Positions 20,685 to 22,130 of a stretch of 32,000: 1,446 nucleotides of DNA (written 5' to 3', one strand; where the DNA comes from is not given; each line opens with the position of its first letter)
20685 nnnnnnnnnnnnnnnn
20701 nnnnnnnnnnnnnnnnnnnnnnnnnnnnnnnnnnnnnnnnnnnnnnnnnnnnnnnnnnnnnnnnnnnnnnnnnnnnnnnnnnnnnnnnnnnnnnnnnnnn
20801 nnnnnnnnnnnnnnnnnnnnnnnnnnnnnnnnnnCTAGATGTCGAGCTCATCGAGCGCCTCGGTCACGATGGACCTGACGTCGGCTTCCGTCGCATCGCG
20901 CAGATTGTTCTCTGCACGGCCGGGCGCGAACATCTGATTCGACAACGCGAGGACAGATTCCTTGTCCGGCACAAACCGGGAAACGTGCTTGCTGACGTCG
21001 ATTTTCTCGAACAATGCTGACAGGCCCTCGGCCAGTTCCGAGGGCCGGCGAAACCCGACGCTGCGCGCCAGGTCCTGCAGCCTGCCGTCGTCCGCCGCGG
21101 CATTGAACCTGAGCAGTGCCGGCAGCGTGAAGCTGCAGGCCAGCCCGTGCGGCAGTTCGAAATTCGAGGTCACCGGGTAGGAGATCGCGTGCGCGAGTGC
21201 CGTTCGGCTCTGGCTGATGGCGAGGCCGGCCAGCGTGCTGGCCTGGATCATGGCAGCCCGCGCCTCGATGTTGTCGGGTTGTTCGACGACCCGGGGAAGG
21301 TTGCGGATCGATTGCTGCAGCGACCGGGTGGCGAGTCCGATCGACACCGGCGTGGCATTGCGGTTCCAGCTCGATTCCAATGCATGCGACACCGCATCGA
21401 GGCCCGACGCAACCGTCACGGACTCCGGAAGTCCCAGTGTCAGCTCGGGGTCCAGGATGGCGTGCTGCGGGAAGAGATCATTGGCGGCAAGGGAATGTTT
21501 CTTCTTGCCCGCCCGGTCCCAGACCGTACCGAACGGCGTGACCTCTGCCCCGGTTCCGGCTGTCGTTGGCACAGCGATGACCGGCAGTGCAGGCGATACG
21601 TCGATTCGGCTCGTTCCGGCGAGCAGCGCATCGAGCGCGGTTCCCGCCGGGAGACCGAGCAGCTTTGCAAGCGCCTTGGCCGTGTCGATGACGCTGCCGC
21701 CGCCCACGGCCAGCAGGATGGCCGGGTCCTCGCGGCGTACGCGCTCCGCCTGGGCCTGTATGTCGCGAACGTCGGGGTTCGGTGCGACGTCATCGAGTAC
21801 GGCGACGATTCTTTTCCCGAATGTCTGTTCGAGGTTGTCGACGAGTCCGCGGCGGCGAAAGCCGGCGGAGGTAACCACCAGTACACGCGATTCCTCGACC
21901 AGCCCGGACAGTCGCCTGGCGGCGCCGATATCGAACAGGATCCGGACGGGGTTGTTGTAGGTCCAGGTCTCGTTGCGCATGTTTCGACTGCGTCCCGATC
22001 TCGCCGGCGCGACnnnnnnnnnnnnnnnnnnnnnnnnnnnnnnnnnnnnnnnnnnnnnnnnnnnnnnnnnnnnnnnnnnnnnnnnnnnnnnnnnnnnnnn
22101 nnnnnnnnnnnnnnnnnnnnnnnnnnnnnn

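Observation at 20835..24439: Phosphonate operon ends in an iron-type alcohol dehydrogenase, predicting 2-hydroxyethylphosphonate rather than 2-aminoethylphosphonate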

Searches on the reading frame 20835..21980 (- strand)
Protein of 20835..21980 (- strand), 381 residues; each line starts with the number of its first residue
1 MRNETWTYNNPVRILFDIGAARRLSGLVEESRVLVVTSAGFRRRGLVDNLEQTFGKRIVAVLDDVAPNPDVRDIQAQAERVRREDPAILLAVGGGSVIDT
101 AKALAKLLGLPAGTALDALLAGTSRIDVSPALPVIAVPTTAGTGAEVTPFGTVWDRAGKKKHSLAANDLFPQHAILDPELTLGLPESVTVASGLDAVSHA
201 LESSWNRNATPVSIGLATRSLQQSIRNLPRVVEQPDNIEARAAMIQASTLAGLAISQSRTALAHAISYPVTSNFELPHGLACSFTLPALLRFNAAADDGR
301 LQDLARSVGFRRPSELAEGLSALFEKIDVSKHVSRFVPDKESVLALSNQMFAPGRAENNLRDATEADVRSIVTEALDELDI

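Call 7: search_protein_families(library=pfam, proteins=[window:20835-21980:-])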
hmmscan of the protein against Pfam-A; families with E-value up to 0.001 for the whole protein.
window:20835-21980:- (381 aa): 3 families
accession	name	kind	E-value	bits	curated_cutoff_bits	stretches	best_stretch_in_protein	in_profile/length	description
PF00465.25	Fe-ADH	-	3e-40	138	31.3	1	11-178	1-168/168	Iron-containing alcohol dehydrogenase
PF25137.1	ADH_Fe_C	-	5e-37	127.9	27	1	189-375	1-193/194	Fe-containing alcohol dehydrogenase family, C-terminal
PF13685.12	Fe-ADH_2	-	3e-08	34.2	28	1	28-111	14-100/149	Iron-containing alcohol dehydrogenase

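Call 8: search_protein_families(library=ncbifam, proteins=[window:20835-21980:-])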
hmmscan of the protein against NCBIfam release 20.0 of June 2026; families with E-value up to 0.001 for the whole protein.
window:20835-21980:- (381 aa): 16 families
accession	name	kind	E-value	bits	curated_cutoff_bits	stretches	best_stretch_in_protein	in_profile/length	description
TIGR03405.1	Phn_Fe-ADH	equivalog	1.2e-109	366.3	423.7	1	8-358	1-351/355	iron-containing alcohol dehydrogenase PsrA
NF058672.1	4HyButDHCUPNE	equivalog_domain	1.6e-58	198.7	500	1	13-375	9-377/378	4-hydroxybutyrate dehydrogenase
NF010378.0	PRK13805.1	equivalog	1.8e-56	191.5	951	1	6-298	457-762/872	bifunctional acetaldehyde-CoA/alcohol dehydrogenase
NF041833.1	Fe_ADH_ErcA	equivalog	3.6e-55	187.6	550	1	28-376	28-382/382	alcohol dehydrogenase-like regulatory protein ErcA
TIGR02638.1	lactal_redase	equivalog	5.9e-51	173.4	523.15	1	31-369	30-376/379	lactaldehyde reductase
NF053866.1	CholDhdGbsBBac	equivalog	1.5e-48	165.4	550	1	6-310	10-318/392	choline dehydrogenase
NF050025.1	SulfAcetaldRedSarD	equivalog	2.2e-48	165.1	700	1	28-371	28-380/385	sulfoacetaldehyde reductase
NF007911.0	PRK10624.1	equivalog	2.7e-47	161.5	537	1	31-373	31-379/382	lactaldehyde reductase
NF011998.0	PRK15454.1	equivalog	1e-45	156.1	556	1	42-327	61-343/395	ethanolamine utilization ethanol dehydrogenase EutG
NF007363.0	PRK09860.1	equivalog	6.3e-43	147.4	581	1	31-363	32-361/383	L-threonine dehydrogenase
NF011717.0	PRK15138.1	equivalog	3.2e-27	95.6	645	1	6-350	4-360/387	alcohol dehydrogenase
TIGR04266.1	NDMA_methanol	equivalog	6.6e-24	84.5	625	1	31-310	39-320/420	NDMA-dependent methanol dehydrogenase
NF041822.1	daptide_DH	equivalog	1.6e-17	63.5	300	1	33-197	3-168/363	daptide-type RiPP biosynthesis dehydogenase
NF007880.0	PRK10586.1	equivalog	3.9e-08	32.6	429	1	82-112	83-113/362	oxidoreductase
NF006941.0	PRK09423.1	subfamily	4.4e-07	29.1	336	1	72-111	71-110/367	glycerol dehydrogenase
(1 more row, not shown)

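Call 9: find_encoding_contigs(protein=window:20835-21980:-, flank=10000, max_places=6)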
Protein window:20835-21980:- (381 aa): 6 contigs read that carry it; 3 places shown.
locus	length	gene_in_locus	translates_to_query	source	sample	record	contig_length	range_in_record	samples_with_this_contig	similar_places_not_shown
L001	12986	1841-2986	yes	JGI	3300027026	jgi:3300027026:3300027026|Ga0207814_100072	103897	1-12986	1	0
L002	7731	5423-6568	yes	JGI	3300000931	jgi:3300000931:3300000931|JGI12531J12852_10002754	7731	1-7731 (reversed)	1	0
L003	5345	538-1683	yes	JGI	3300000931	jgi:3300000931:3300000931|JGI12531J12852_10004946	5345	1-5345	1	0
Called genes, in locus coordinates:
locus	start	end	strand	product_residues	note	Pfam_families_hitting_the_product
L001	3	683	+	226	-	?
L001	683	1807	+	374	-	PF02776:TPP_enzyme_N, PF02775:TPP_enzyme_C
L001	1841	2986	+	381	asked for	PF00465:Fe-ADH, PF13685:Fe-ADH_2, PF25137:ADH_Fe_C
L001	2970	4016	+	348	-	PF00685:Sulfotransfer_1, PF13469:Sulfotransfer_3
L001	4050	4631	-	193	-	-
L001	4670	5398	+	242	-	PF01596:Methyltransf_3 (weak), PF13578:Methyltransf_24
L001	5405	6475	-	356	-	-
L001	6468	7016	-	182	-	-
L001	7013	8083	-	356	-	-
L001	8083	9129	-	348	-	PF13579:Glyco_trans_4_4, PF13524:Glyco_trans_1_2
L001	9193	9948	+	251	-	PF00535:Glycos_transf_2, PF10111:Glyco_tranf_2_2, PF13641:Glyco_tranf_2_3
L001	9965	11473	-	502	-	PF14052:Caps_assemb_Wzi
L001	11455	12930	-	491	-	PF14052:Caps_assemb_Wzi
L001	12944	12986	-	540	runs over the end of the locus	PF00342:PGI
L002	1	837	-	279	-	?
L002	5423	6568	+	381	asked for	PF00465:Fe-ADH, PF13685:Fe-ADH_2, PF25137:ADH_Fe_C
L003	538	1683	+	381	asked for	PF00465:Fe-ADH, PF13685:Fe-ADH_2, PF25137:ADH_Fe_C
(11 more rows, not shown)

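Call 21: find_homologous_proteins(query=window:20835-21980:-, max_evalue=1e-10)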
Query window:20835-21980:- (381 aa): 7404 proteins with E <= 1e-10 among 8000 candidates; the best 120 are listed.
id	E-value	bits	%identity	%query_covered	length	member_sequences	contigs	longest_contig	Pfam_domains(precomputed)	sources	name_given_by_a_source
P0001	3.6e-240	814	100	100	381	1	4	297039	PF13685.13,PF25137.1,PF00465.26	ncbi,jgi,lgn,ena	-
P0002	1.7e-154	532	65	99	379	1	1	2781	PF13685.13,PF25137.1,PF00465.26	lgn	-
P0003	1.7e-152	526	64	100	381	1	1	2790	PF25137.1,PF00465.26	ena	-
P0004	3.4e-152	525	64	100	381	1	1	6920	PF13685.13,PF25137.1,PF00465.26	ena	-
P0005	1.7e-151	523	63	100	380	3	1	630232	PF13685.13,PF25137.1,PF00465.26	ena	-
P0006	2.2e-150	519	62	100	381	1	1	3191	PF13685.13,PF25137.1,PF00465.26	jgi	jgi:alcohol dehydrogenase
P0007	2.2e-150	519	62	100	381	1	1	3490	PF13685.13,PF25137.1,PF00465.26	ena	-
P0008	2.8e-150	519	63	100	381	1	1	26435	PF13685.13,PF25137.1,PF00465.26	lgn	-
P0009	2.8e-150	519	63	100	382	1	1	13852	PF13685.13,PF25137.1,PF00465.26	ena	-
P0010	3.9e-150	518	62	100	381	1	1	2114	PF13685.13,PF25137.1,PF00465.26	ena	-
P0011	6.3e-150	517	64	99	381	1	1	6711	PF13685.13,PF25137.1,PF00465.26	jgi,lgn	jgi:alcohol dehydrogenase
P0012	2.6e-149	515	65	100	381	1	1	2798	PF13685.13,PF25137.1,PF00465.26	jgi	jgi:alcohol dehydrogenase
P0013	4.5e-149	515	64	100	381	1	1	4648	PF13685.13,PF25137.1,PF00465.26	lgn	-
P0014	5.2e-149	514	61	99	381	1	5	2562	PF13685.13,PF25137.1,PF00465.26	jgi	jgi:alcohol dehydrogenase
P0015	9.6e-149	514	62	100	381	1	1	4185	PF25137.1,PF00465.26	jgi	-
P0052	7.1e-143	494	58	99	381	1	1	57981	PF13685.13,PF25137.1,PF00465.26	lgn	-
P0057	2.9e-141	489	60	100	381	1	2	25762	PF13685.13,PF25137.1,PF00465.26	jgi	jgi:alcohol dehydrogenase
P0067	7.1e-138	478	60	99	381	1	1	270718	PF13685.13,PF25137.1,PF00465.26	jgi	jgi:alcohol dehydrogenase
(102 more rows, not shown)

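Call 25: find_encoding_contigs(protein=P0121, flank=10000, max_places=10)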
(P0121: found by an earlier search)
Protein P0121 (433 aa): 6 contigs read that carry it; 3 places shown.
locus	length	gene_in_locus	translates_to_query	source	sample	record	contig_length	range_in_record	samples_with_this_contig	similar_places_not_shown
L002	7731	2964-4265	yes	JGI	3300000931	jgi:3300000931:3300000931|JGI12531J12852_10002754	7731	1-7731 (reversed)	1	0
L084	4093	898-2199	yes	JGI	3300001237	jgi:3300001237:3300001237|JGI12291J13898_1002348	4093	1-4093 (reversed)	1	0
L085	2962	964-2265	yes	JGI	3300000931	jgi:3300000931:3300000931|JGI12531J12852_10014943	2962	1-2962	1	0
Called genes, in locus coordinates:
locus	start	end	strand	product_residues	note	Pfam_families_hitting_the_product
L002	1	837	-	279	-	?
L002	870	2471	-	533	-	PF17101:Stealth_CR1 (weak), PF11380:Stealth_CR2, PF17102:Stealth_CR3, PF17103:Stealth_CR4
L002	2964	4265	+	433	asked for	PF01467:CTP_transf_like, PF13714:PEP_mutase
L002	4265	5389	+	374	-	PF02776:TPP_enzyme_N, PF02775:TPP_enzyme_C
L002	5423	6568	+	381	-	PF00465:Fe-ADH, PF13685:Fe-ADH_2, PF25137:ADH_Fe_C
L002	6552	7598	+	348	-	PF00685:Sulfotransfer_1, PF13469:Sulfotransfer_3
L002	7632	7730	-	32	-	?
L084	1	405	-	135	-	?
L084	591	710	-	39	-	-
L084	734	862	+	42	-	-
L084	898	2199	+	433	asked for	PF01467:CTP_transf_like, PF13714:PEP_mutase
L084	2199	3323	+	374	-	PF02776:TPP_enzyme_N, PF02775:TPP_enzyme_C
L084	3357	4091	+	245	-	?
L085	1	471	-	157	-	?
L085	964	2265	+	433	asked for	PF01467:CTP_transf_like, PF13714:PEP_mutase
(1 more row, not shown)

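Call 29: search_solved_structures(query=window:20835-21980:-, max_evalue=1e-20, show_alignments=1)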
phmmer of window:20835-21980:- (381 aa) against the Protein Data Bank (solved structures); distinct sequences matched with E-value up to 1e-20: 37.
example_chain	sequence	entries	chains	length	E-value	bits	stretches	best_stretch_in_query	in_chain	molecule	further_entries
6jko_A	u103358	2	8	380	2.1e-57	198.2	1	5-328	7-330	Methanol dehydrogenase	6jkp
1o2d_A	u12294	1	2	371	8.2e-46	160.1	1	4-347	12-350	Alcohol dehydrogenase, iron-containing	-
1vhd_A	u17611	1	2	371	1.1e-45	159.7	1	6-363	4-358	alcohol dehydrogenase, iron-containing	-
9ldl_C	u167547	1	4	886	1.2e-43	153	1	30-314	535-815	Aldehyde dehydrogenase family protein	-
3zdr_A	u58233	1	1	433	1.9e-41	145.8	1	3-296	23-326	ALCOHOL DEHYDROGENASE DOMAIN OF THE BIFUNCTIONAL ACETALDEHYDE DEHYDROGENASE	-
8zrl_A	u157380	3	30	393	6.8e-41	144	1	23-309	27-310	NAD-dependent methanol dehydrogenase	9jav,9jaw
8zwd_B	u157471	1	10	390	3.1e-40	141.8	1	30-330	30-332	NAD(P)-dependent methanol dehydrogenase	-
6c75_A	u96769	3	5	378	6.6e-38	134.1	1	13-332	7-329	Alcohol dehydrogenase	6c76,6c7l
3owo_A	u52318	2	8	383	1.9e-37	132.7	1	32-312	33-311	Alcohol dehydrogenase 2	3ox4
3bfj_A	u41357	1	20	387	4.9e-37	131.3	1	30-371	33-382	1,3-propanediol oxidoreductase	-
13he_A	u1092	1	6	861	5.3e-35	124.6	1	59-296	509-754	Aldehyde-alcohol dehydrogenase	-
8uhw_A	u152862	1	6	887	5.7e-35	124.5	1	59-296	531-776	Aldehyde-alcohol dehydrogenase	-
9knp_A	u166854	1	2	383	1e-33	120.4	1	13-342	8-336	375aa long hypothetical alchol dehydrogenase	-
4fr2_A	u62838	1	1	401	1.7e-33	119.7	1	60-377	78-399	1,3-propanediol dehydrogenase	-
1vlj_A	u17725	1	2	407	8.2e-33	117.4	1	4-314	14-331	NADH-dependent butanol dehydrogenase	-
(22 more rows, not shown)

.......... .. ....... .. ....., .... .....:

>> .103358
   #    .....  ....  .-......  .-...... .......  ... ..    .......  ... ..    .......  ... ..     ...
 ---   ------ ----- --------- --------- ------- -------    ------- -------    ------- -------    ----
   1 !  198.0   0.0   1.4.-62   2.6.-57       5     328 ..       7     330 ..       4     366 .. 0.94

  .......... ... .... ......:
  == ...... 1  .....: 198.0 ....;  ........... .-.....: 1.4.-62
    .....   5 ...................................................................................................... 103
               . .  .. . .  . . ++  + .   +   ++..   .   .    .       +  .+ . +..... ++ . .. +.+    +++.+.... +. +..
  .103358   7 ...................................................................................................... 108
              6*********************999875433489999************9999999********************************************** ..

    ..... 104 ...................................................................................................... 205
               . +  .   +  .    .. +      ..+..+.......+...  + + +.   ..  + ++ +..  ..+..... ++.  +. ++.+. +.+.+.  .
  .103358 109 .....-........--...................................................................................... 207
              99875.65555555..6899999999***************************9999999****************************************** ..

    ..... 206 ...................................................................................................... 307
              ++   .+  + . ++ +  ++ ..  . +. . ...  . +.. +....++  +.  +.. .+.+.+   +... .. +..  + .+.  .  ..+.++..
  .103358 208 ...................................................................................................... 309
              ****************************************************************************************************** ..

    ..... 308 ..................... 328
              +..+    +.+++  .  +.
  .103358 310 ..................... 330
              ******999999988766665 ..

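Call 51: find_encoding_contigs(protein=P0067, flank=10000, max_places=2)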
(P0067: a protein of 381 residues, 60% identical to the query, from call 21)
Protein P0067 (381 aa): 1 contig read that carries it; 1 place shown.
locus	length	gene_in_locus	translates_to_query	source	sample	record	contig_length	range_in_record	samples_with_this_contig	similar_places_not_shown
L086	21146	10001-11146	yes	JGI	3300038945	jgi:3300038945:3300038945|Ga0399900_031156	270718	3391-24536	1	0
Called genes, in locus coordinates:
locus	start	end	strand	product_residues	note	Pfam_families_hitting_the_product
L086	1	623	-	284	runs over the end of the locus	-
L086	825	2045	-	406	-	PF04991:LicD (faint)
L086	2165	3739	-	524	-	PF17101:Stealth_CR1, PF11380:Stealth_CR2, PF17102:Stealth_CR3, PF17103:Stealth_CR4 (weak)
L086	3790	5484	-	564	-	-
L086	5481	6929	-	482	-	PF17101:Stealth_CR1, PF11380:Stealth_CR2, PF17102:Stealth_CR3, PF17103:Stealth_CR4 (weak)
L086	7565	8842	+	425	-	PF01467:CTP_transf_like, PF13714:PEP_mutase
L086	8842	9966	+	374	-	PF02776:TPP_enzyme_N, PF02775:TPP_enzyme_C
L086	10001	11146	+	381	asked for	PF00465:Fe-ADH, PF13685:Fe-ADH_2, PF25137:ADH_Fe_C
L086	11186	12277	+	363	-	PF00685:Sulfotransfer_1, PF13469:Sulfotransfer_3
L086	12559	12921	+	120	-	-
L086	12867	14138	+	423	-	PF08885:GSCFA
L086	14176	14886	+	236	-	-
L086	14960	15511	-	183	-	-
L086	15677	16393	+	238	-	PF01596:Methyltransf_3 (weak), PF13578:Methyltransf_24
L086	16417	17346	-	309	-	PF04101:Glyco_tran_28_C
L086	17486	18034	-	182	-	-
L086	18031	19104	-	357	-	-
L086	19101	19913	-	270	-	PF13579:Glyco_trans_4_4 (faint), PF00534:Glycos_transf_1 (weak), PF13524:Glyco_trans_1_2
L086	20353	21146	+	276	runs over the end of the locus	PF00535:Glycos_transf_2, PF10111:Glyco_tranf_2_2, PF13641:Glyco_tranf_2_3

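Call 52: find_encoding_contigs(protein=P0052, flank=10000, max_places=2)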
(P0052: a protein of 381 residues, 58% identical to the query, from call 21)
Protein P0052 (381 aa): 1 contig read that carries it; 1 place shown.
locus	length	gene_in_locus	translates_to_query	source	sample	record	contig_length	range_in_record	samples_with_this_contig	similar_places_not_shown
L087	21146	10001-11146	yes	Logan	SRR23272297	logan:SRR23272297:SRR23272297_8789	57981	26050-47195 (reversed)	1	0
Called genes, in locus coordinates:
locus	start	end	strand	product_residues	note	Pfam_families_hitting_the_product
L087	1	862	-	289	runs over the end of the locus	-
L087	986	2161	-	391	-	PF04991:LicD (faint)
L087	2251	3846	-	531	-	PF17101:Stealth_CR1, PF11380:Stealth_CR2, PF17102:Stealth_CR3, PF17103:Stealth_CR4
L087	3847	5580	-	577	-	-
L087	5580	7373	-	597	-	PF17101:Stealth_CR1, PF11380:Stealth_CR2, PF17102:Stealth_CR3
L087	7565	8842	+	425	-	PF01467:CTP_transf_like, PF13714:PEP_mutase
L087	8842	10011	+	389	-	PF02776:TPP_enzyme_N, PF02775:TPP_enzyme_C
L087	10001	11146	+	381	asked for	PF00465:Fe-ADH, PF13685:Fe-ADH_2 (weak), PF25137:ADH_Fe_C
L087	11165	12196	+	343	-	PF00685:Sulfotransfer_1, PF13469:Sulfotransfer_3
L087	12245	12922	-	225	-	-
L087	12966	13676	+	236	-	PF13578:Methyltransf_24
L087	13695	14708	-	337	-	PF04101:Glyco_tran_28_C (weak)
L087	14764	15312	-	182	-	-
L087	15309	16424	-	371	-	-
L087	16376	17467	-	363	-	PF13579:Glyco_trans_4_4 (weak), PF13524:Glyco_trans_1_2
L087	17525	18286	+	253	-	PF00535:Glycos_transf_2, PF10111:Glyco_tranf_2_2, PF13641:Glyco_tranf_2_3 (weak)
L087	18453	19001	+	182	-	PF00908:dTDP_sugar_isom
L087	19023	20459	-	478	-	PF14052:Caps_assemb_Wzi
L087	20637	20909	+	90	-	-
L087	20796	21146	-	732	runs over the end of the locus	PF00141:peroxidase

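Call 53: find_encoding_contigs(protein=P0057, flank=10000, max_places=2)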
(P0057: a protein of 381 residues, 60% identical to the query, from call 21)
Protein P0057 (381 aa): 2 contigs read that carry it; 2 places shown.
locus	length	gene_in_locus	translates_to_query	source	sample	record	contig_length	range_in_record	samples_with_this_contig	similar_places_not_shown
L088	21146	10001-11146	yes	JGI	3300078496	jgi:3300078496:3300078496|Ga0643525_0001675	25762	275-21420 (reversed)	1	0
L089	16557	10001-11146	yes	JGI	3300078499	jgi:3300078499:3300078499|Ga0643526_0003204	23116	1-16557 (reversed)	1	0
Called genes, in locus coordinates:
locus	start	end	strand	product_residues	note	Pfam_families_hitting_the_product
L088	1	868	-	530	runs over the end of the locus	PF17101:Stealth_CR1, PF11380:Stealth_CR2, PF17102:Stealth_CR3, PF17103:Stealth_CR4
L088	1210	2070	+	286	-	-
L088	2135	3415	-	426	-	PF04991:LicD (faint)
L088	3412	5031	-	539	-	PF17101:Stealth_CR1, PF11380:Stealth_CR2, PF17102:Stealth_CR3, PF17103:Stealth_CR4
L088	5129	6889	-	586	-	-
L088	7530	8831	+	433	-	PF01467:CTP_transf_like, PF13714:PEP_mutase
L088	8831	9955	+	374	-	PF02776:TPP_enzyme_N, PF02775:TPP_enzyme_C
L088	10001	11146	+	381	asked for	PF00465:Fe-ADH, PF13685:Fe-ADH_2 (weak), PF25137:ADH_Fe_C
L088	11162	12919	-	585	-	PF02563:Poly_export, PF22461:SLBB_2 (faint), PF10531:SLBB (weak)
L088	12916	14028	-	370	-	-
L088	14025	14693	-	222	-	PF00005:ABC_tran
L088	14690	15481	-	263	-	PF01061:ABC2_membrane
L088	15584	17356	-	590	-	PF14052:Caps_assemb_Wzi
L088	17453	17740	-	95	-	PF01850:PIN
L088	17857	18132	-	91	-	PF04014:MazE_antitoxin (faint)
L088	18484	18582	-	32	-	-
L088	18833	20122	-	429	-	PF07992:Pyr_redox_2, PF00070:Pyr_redox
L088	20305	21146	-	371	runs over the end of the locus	?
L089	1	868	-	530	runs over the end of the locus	PF17101:Stealth_CR1, PF11380:Stealth_CR2, PF17102:Stealth_CR3, PF17103:Stealth_CR4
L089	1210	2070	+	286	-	-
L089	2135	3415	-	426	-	PF04991:LicD (faint)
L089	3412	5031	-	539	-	PF17101:Stealth_CR1, PF11380:Stealth_CR2, PF17102:Stealth_CR3, PF17103:Stealth_CR4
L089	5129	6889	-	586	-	-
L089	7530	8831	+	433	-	PF01467:CTP_transf_like, PF13714:PEP_mutase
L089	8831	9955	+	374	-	PF02776:TPP_enzyme_N, PF02775:TPP_enzyme_C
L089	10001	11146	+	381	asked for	PF00465:Fe-ADH, PF13685:Fe-ADH_2 (weak), PF25137:ADH_Fe_C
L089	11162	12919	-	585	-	PF02563:Poly_export, PF22461:SLBB_2 (faint), PF10531:SLBB (weak)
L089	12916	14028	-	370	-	-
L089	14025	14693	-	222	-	PF00005:ABC_tran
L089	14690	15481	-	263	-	PF01061:ABC2_membrane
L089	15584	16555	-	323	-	?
